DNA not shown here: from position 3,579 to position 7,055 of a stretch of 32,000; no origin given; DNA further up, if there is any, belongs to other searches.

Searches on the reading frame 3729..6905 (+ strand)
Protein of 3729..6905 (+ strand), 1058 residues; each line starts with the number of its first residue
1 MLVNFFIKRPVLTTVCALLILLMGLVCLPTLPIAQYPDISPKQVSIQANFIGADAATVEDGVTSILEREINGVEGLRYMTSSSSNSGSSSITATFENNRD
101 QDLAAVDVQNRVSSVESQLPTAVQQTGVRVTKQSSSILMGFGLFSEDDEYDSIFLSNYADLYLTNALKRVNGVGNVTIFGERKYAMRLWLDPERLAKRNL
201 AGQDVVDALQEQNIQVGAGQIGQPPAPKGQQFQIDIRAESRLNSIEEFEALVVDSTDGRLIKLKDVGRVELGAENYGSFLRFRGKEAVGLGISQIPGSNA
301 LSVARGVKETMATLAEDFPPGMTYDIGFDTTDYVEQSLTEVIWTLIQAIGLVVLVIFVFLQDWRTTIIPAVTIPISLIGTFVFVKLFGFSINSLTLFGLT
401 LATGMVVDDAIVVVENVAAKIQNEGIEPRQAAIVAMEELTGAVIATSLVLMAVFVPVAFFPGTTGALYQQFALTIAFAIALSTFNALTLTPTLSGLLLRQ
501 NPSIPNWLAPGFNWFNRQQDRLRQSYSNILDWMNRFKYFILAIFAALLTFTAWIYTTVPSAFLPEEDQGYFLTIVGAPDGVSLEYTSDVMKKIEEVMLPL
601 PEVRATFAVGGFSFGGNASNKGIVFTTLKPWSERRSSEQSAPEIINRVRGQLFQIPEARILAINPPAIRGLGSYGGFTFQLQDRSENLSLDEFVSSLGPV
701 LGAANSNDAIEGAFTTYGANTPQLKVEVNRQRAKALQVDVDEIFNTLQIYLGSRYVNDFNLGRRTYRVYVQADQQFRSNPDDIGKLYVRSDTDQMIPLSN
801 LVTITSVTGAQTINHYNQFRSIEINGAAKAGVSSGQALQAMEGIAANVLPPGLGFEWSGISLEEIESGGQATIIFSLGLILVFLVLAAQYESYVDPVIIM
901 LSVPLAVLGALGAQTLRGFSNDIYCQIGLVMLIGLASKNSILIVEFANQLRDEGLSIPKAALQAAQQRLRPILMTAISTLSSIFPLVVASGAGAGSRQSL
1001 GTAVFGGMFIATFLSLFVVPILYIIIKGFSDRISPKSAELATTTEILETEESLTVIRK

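Call 9: search_protein_families(library=pfam, proteins=[window:3729-6905:+], max_evalue=0.001)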
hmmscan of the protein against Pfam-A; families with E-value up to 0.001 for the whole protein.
window:3729-6905:+ (1058 aa): 4 families
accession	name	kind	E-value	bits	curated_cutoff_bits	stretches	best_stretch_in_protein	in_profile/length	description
PF00873.25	ACR_tran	-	0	1199.8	28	1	3-1026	2-1020/1021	AcrB/AcrD/AcrF family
PF03176.21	MMPL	-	1.5e-12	47.6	20.5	2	834-1026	103-302/333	MMPL family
PF02355.23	SecD_SecF_C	-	7.5e-06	25.9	20.5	1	338-489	30-178/189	Protein export membrane protein SecD/SecF, C-terminal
PF02790.20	COX2_TM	-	0.00074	20.1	22.8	0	333-359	60-86/88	Cytochrome C oxidase subunit II, transmembrane domain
